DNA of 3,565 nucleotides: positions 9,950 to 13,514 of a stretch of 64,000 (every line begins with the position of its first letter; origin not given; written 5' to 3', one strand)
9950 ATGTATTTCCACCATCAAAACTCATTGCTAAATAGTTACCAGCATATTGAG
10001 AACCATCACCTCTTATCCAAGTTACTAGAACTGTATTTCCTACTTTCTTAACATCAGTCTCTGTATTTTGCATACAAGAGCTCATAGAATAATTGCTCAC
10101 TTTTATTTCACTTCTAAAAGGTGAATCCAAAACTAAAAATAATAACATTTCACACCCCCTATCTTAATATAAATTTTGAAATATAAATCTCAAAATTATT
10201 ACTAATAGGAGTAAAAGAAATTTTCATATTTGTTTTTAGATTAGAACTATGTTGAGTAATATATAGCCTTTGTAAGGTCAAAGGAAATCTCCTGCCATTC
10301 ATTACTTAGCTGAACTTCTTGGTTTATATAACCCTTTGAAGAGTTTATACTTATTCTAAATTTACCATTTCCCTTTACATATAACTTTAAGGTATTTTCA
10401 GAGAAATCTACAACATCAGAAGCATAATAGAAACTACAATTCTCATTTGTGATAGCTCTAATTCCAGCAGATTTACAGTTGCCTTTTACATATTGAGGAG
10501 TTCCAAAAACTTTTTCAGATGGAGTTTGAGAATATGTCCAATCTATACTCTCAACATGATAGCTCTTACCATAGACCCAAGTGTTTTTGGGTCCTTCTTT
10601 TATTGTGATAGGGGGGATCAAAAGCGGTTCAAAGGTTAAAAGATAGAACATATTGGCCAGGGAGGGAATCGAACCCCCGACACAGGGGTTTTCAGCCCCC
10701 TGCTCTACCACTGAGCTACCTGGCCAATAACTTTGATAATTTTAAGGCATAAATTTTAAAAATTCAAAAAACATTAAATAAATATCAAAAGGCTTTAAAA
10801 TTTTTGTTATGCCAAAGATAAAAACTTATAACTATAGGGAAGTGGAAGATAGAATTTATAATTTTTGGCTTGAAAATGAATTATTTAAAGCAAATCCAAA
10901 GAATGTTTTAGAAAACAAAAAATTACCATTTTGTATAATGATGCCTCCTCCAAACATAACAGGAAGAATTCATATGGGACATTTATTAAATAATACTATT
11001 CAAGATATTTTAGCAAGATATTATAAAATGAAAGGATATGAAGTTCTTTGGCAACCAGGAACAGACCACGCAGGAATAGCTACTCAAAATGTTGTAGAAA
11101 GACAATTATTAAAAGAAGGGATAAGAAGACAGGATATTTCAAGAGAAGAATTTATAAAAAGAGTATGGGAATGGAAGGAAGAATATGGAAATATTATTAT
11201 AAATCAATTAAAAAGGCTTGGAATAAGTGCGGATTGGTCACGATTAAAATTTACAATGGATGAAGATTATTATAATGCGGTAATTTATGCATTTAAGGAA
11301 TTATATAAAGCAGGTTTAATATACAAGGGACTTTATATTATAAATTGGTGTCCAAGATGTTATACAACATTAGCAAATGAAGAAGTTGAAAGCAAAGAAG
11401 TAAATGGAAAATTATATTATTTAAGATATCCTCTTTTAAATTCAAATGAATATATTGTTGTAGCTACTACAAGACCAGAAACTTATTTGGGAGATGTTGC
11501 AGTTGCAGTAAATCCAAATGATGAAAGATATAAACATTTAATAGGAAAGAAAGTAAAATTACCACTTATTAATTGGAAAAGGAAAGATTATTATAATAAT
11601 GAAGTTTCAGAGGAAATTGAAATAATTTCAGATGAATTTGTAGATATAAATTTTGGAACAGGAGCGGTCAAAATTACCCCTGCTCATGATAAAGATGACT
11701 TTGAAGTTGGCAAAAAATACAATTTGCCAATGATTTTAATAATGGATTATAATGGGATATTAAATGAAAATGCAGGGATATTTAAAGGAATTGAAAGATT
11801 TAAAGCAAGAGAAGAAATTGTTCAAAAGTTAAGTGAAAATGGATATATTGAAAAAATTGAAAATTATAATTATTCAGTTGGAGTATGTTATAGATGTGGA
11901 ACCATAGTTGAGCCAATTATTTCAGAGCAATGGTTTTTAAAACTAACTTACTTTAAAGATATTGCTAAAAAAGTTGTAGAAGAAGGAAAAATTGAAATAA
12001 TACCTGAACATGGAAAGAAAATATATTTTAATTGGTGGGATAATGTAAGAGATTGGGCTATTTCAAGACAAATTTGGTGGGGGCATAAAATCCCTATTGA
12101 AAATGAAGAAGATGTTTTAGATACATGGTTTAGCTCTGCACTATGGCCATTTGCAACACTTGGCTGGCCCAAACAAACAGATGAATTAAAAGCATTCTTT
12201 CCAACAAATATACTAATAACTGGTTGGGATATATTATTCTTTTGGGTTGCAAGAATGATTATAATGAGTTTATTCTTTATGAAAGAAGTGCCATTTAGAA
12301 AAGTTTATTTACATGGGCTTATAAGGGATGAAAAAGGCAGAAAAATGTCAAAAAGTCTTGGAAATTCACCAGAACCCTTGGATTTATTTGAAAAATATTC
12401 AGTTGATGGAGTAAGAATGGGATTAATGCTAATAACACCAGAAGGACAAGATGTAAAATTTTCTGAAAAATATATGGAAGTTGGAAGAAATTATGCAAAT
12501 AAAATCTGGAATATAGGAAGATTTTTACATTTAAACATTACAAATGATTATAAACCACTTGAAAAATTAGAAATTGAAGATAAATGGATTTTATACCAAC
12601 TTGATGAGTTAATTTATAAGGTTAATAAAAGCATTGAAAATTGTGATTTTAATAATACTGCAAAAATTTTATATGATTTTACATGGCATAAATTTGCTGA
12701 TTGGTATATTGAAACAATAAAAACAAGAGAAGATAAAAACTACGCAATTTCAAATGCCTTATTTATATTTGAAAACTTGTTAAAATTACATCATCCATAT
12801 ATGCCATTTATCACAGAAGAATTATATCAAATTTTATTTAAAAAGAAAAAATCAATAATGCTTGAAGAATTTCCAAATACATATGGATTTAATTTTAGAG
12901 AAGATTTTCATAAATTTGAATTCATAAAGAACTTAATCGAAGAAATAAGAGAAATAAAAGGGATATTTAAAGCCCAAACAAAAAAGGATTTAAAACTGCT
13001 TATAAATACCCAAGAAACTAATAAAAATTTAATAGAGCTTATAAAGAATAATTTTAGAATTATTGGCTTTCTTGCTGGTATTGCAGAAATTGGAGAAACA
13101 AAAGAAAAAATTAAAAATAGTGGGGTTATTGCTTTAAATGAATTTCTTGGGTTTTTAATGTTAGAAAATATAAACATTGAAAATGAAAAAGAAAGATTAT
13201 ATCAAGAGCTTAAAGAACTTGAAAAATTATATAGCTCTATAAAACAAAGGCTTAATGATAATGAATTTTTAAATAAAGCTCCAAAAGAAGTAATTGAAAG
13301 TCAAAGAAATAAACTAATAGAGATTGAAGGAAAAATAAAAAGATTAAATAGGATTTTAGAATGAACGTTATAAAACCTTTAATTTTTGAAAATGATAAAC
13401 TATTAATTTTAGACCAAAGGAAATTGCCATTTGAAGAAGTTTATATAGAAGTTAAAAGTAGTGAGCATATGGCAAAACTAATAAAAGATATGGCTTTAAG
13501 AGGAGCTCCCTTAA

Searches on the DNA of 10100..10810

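Call 35: search_rna_families(source=window, start=10100, end=10810, threshold=evalue, max_evalue=1)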
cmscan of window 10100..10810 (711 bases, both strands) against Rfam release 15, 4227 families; matches with E-value up to 1: 3.
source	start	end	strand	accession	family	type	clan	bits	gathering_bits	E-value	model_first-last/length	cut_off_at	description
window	10654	10725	-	RF00005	tRNA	Gene; tRNA;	CL00001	73.2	29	4.7e-16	1-71/71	no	tRNA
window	10602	10711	-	RF02553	YrlA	Gene; sRNA;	-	17.9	69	0.64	1-114/114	no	Y RNA-like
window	10227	10354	+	RF01417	RSV_RNA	Cis-reg;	-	13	105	0.22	1-289/289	no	Retroviral 3'UTR stability element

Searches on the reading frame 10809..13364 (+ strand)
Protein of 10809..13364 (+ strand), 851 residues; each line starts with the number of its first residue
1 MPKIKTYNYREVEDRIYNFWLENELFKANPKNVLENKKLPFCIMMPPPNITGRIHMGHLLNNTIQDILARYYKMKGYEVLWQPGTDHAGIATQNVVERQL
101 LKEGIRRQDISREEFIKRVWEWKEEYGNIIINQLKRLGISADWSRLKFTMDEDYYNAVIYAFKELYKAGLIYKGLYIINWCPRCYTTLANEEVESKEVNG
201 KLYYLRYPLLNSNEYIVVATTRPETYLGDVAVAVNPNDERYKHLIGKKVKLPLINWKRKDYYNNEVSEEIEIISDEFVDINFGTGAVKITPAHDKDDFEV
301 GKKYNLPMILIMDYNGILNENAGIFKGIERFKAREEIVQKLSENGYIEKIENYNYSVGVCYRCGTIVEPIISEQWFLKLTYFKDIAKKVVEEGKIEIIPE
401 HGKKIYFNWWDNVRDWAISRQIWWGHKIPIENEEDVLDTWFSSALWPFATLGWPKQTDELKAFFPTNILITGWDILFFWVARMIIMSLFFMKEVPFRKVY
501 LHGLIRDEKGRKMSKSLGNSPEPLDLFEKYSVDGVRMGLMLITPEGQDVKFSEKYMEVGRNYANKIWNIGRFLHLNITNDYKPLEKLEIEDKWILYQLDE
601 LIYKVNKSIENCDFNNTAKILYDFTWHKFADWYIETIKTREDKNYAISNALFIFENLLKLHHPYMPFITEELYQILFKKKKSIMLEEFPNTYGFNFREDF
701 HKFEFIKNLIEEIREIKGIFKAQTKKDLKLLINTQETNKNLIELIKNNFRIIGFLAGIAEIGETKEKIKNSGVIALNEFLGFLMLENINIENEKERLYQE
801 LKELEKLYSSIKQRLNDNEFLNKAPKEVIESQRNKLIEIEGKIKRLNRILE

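Call 17: find_encoding_contigs(protein=window:10809-13364:+, flank=10000, max_places=1)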
Protein window:10809-13364:+ (851 aa): 17 contigs read that carry it; 1 place shown.
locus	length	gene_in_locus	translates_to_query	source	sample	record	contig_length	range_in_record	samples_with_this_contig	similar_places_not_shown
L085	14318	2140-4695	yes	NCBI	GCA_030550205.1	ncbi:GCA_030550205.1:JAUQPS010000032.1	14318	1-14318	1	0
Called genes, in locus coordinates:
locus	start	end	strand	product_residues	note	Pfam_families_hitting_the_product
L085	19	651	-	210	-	-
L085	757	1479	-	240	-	-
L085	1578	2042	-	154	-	-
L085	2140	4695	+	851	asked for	PF00133:tRNA-synt_1, PF00750:tRNA-synt_1d (faint), PF09334:tRNA-synt_1g, PF13603:tRNA-synt_1_2 (weak), PF09334:tRNA-synt_1g, PF00133:tRNA-synt_1, PF08264:Anticodon_1, PF10458:Val_tRNA-synt_C, +1 more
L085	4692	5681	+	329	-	PF01008:IF-2B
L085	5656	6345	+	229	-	PF13489:Methyltransf_23, PF13847:Methyltransf_31, PF08241:Methyltransf_11, PF08242:Methyltransf_12, PF13649:Methyltransf_25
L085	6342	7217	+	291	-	PF13480:Acetyltransf_6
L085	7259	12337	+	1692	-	-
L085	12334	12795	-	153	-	PF01467:CTP_transf_like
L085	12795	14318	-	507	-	?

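Call 27: find_homologous_proteins(query=window:10809-13364:+, max_evalue=1e-100)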
Query window:10809-13364:+ (851 aa): 8000 proteins with E <= 1e-100 among 8000 candidates; the best 120 are listed.
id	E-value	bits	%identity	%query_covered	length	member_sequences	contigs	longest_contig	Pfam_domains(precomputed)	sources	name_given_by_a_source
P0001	0.0e+0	1948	100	100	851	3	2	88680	PF09334.18,PF01406.26,PF08264.20,PF13603.13,PF00750.26,PF00133.29,PF10458.15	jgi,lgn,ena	jgi:valyl-tRNA synthetase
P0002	0.0e+0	1679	84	100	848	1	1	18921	PF09334.18,PF01406.26,PF08264.20,PF13603.13,PF00133.29,PF10458.15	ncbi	ncbi:MAG: valine--tRNA ligase [candidate division WOR-3 bacterium]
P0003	0.0e+0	1601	80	99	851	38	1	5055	PF09334.18,PF01406.26,PF08264.20,PF13603.13,PF00133.29,PF10458.15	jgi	-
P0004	0.0e+0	1503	75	99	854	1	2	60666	PF09334.18,PF01406.26,PF08264.20,PF13603.13,PF00133.29,PF10458.15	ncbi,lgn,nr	ncbi:MAG: valine--tRNA ligase [candidate division WOR-3 bacterium]|nr:valine--tRNA ligase [candidate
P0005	0.0e+0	1233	61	97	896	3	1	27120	PF09334.18,PF08264.20,PF13603.13,PF00133.29,PF10458.15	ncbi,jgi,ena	-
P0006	0.0e+0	1226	59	100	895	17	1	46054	PF09334.18,PF08264.20,PF13603.13,PF00133.29,PF10458.15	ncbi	-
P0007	0.0e+0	1167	58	100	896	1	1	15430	PF09334.18,PF08264.20,PF13603.13,PF00133.29,PF10458.15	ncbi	-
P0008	0.0e+0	1029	53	99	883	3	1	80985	PF09334.18,PF08264.20,PF13603.13,PF00133.29,PF10458.15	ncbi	-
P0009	0.0e+0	1014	53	100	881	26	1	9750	PF09334.18,PF08264.20,PF21349.3,PF13603.13,PF00133.29,PF10458.15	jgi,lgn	jgi:valyl-tRNA synthetase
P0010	4.1e-297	1006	54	99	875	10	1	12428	PF09334.18,PF08264.20,PF13603.13,PF00133.29,PF10458.15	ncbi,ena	-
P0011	9.6e-297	1005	52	98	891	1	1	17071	PF09334.18,PF08264.20,PF21349.3,PF13603.13,PF00133.29,PF10458.15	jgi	-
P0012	3.0e-296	1003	52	100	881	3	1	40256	PF09334.18,PF08264.20,PF13603.13,PF00133.29,PF10458.15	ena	-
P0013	1.0e-295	1001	52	99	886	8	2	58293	PF09334.18,PF08264.20,PF13603.13,PF00133.29,PF10458.15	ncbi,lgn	ncbi:MAG: valine--tRNA ligase [candidate division WOR-3 bacterium]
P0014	5.9e-295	999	53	99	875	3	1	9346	PF09334.18,PF08264.20,PF13603.13,PF00133.29,PF10458.15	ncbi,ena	-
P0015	1.1e-293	995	51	100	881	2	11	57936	PF09334.18,PF08264.20,PF13603.13,PF00133.29,PF10458.15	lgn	-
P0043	2.4e-289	980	51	99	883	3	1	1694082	PF09334.18,PF08264.20,PF13603.13,PF00133.29,PF10458.15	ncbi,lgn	-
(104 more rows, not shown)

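Call 28: find_encoding_contigs(protein=P0004, flank=10000, max_places=1)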
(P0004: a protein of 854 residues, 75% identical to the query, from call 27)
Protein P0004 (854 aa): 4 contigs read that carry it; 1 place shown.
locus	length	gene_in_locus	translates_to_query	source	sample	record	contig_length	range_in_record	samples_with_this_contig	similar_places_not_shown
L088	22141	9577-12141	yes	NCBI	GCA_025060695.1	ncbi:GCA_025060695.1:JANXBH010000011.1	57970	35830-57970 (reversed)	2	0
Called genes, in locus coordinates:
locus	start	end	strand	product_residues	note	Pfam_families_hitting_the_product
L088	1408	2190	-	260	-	-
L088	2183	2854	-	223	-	PF00117:GATase, PF07722:Peptidase_C26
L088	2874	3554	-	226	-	PF03099:BPL_LplA_LipB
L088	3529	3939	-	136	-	PF01643:Acyl-ACP_TE (weak), PF13279:4HBT_2, PF03061:4HBT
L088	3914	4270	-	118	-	PF02261:Asp_decarbox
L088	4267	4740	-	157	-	PF13840:ACT_7 (faint), PF01842:ACT (faint), PF22468:ACT_9 (weak)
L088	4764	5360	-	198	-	PF02525:Flavodoxin_2, PF03358:FMN_red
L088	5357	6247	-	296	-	PF02899:Phage_int_SAM_1, PF13495:Phage_int_SAM_4, PF00589:Phage_integrase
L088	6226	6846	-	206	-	PF00753:Lactamase_B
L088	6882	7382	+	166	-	PF00881:Nitroreductase (weak)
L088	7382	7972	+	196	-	PF00881:Nitroreductase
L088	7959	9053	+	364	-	-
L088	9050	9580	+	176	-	PF02632:BioY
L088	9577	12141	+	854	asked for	PF00133:tRNA-synt_1, PF01406:tRNA-synt_1e (faint), PF09334:tRNA-synt_1g, PF13603:tRNA-synt_1_2, PF09334:tRNA-synt_1g, PF00133:tRNA-synt_1, PF08264:Anticodon_1, PF10458:Val_tRNA-synt_C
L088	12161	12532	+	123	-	PF01042:Ribonuc_L-PSP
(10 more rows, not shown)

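Call 29: find_encoding_contigs(protein=P0006, flank=10000, max_places=1)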
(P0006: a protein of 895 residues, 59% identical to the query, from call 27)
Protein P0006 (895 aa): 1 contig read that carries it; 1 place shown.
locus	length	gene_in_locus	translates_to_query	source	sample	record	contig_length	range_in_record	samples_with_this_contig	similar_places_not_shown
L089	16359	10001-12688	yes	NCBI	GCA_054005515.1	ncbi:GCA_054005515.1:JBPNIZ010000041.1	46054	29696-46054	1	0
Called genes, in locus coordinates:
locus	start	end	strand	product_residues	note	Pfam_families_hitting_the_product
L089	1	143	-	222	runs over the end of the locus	-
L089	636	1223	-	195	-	PF08745:PIN_5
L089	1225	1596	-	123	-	PF00903:Glyoxalase, PF13468:Glyoxalase_3 (weak), PF13669:Glyoxalase_4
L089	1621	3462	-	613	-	-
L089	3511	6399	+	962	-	PF28544:Helical_needle (faint)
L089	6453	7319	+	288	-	PF00571:CBS, PF03471:CorC_HlyC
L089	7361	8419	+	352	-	PF00953:Glycos_transf_4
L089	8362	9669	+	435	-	PF13727:CoA_binding_3 (weak), PF22674:C2185-like_N (weak), PF01073:3Beta_HSD, PF01370:Epimerase, PF02719:Polysacc_synt_2, PF04321:RmlD_sub_bind, PF13460:NAD_binding_10, PF16363:GDP_Man_Dehyd, +2 more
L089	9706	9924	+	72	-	PF00403:HMA (weak)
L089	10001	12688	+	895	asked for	PF00133:tRNA-synt_1, PF09334:tRNA-synt_1g, PF13603:tRNA-synt_1_2 (faint), PF08264:Anticodon_1, PF10458:Val_tRNA-synt_C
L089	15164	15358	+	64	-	-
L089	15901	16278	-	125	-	PF00872:Transposase_mut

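Call 30: find_encoding_contigs(protein=P0008, flank=10000, max_places=1)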
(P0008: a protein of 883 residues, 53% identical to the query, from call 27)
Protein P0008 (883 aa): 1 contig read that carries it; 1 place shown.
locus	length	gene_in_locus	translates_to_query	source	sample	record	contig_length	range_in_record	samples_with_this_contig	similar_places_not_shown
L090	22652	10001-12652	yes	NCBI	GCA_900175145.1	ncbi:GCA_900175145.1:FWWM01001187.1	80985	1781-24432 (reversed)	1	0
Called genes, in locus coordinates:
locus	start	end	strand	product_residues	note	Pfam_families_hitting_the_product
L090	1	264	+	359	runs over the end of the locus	PF04413:Glycos_transf_N, PF02350:Epimerase_2 (weak)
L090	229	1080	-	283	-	PF00288:GHMP_kinases_N, PF08544:GHMP_kinases_C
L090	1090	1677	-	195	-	PF00677:Lum_binding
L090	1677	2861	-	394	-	PF00579:tRNA-synt_1b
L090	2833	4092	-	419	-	PF01306:LacY_symp (faint), PF07690:MFS_1, PF13347:MFS_2, PF12832:MFS_1_like, PF03209:PUCC (faint), PF07690:MFS_1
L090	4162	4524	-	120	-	PF22747:Zn_ribbon_DUF2089, PF09862:DUF2089, PF22746:SHOCT-like_DUF2089-C (weak)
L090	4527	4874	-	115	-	PF18917:LiaI-LiaF-like_TM1 (weak)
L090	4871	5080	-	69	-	PF18917:LiaI-LiaF-like_TM1, PF22570:LiaF-TM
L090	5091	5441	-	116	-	PF22746:SHOCT-like_DUF2089-C (weak)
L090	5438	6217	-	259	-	PF22746:SHOCT-like_DUF2089-C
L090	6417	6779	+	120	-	PF01451:LMWPc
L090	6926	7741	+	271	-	-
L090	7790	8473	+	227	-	PF00990:GGDEF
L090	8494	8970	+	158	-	PF00578:AhpC-TSA, PF08534:Redoxin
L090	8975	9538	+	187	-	PF14512:TM1586_NiRdase (weak), PF00881:Nitroreductase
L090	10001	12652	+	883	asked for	PF00133:tRNA-synt_1, PF09334:tRNA-synt_1g (weak), PF13603:tRNA-synt_1_2 (faint), PF08264:Anticodon_1, PF10458:Val_tRNA-synt_C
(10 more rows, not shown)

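Call 31: find_encoding_contigs(protein=P0043, flank=10000, max_places=1)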
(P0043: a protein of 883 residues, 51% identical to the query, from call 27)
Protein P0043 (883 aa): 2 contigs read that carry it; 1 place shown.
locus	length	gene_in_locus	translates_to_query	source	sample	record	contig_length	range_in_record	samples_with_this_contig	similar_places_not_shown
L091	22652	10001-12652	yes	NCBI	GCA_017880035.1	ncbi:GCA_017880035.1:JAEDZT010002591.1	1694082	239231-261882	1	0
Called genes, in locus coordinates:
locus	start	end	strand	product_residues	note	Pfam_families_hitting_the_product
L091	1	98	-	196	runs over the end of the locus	PF00677:Lum_binding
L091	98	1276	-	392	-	PF00579:tRNA-synt_1b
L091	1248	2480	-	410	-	PF13347:MFS_2, PF07690:MFS_1, PF12832:MFS_1_like, PF07690:MFS_1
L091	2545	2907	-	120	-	PF22747:Zn_ribbon_DUF2089, PF09862:DUF2089, PF22746:SHOCT-like_DUF2089-C (weak)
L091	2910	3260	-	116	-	PF18917:LiaI-LiaF-like_TM1 (weak), PF22746:SHOCT-like_DUF2089-C (weak)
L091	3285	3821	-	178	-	PF22746:SHOCT-like_DUF2089-C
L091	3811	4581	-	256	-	PF22746:SHOCT-like_DUF2089-C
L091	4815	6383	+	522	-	PF00990:GGDEF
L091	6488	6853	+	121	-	PF01451:LMWPc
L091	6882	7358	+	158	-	PF00578:AhpC-TSA, PF08534:Redoxin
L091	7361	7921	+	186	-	PF00881:Nitroreductase, PF14512:TM1586_NiRdase (faint)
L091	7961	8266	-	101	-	PF17253:DUF5320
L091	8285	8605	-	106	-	-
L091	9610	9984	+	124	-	-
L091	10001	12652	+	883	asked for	PF00133:tRNA-synt_1, PF09334:tRNA-synt_1g, PF13603:tRNA-synt_1_2 (weak), PF08264:Anticodon_1, PF10458:Val_tRNA-synt_C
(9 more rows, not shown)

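Call 51: find_encoding_contigs(protein=P0005, flank=10000, max_places=1)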
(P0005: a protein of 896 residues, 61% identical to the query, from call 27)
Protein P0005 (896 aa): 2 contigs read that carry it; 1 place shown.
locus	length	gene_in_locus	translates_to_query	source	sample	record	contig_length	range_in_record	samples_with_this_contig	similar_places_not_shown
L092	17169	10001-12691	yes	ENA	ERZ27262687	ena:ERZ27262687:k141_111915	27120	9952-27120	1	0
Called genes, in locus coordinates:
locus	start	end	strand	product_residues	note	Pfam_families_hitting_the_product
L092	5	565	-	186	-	PF08745:PIN_5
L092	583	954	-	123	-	PF00903:Glyoxalase, PF13468:Glyoxalase_3 (weak), PF13669:Glyoxalase_4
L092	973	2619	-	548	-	-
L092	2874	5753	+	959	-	-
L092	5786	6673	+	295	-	PF00571:CBS, PF03471:CorC_HlyC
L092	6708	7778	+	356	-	PF00953:Glycos_transf_4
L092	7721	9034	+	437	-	PF02629:CoA_binding (weak), PF13727:CoA_binding_3, PF01073:3Beta_HSD, PF01370:Epimerase, PF02719:Polysacc_synt_2, PF04321:RmlD_sub_bind, PF13460:NAD_binding_10, PF16363:GDP_Man_Dehyd, +3 more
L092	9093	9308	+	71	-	PF00403:HMA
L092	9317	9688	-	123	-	PF08000:bPH_1, PF14470:bPH_3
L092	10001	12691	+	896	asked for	PF00133:tRNA-synt_1, PF09334:tRNA-synt_1g, PF13603:tRNA-synt_1_2 (faint), PF08264:Anticodon_1, PF10458:Val_tRNA-synt_C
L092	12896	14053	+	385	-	PF00285:Citrate_synt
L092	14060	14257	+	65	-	-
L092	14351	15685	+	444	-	-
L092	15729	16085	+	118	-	PF00507:Oxidored_q4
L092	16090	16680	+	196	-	PF01058:Oxidored_q6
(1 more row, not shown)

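Call 52: find_encoding_contigs(protein=P0013, flank=10000, max_places=1)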
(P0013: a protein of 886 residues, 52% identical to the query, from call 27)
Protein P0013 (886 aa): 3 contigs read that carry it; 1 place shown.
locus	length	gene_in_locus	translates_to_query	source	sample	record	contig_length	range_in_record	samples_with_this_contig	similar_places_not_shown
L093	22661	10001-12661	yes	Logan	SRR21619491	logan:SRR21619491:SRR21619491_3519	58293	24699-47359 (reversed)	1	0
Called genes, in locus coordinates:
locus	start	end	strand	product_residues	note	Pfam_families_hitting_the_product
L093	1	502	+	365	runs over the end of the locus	PF04413:Glycos_transf_N, PF00534:Glycos_transf_1 (weak)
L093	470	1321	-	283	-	PF00288:GHMP_kinases_N, PF08544:GHMP_kinases_C (weak)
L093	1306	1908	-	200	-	PF00677:Lum_binding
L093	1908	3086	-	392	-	PF00579:tRNA-synt_1b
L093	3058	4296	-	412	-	PF01306:LacY_symp (faint), PF07690:MFS_1, PF12832:MFS_1_like, PF13347:MFS_2, PF00083:Sugar_tr (weak), PF07690:MFS_1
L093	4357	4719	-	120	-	PF22747:Zn_ribbon_DUF2089, PF09862:DUF2089, PF22746:SHOCT-like_DUF2089-C (faint)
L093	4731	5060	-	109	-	PF22570:LiaF-TM (weak), PF18917:LiaI-LiaF-like_TM1 (weak)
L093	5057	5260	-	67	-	PF18917:LiaI-LiaF-like_TM1, PF22570:LiaF-TM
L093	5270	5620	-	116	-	PF22746:SHOCT-like_DUF2089-C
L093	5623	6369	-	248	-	PF22746:SHOCT-like_DUF2089-C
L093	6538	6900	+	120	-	PF01451:LMWPc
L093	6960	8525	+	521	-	PF00990:GGDEF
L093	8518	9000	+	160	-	PF00578:AhpC-TSA, PF08534:Redoxin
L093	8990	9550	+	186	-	PF14512:TM1586_NiRdase (faint), PF00881:Nitroreductase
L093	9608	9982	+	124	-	-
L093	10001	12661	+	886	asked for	PF00133:tRNA-synt_1, PF09334:tRNA-synt_1g (weak), PF13603:tRNA-synt_1_2 (faint), PF08264:Anticodon_1, PF10458:Val_tRNA-synt_C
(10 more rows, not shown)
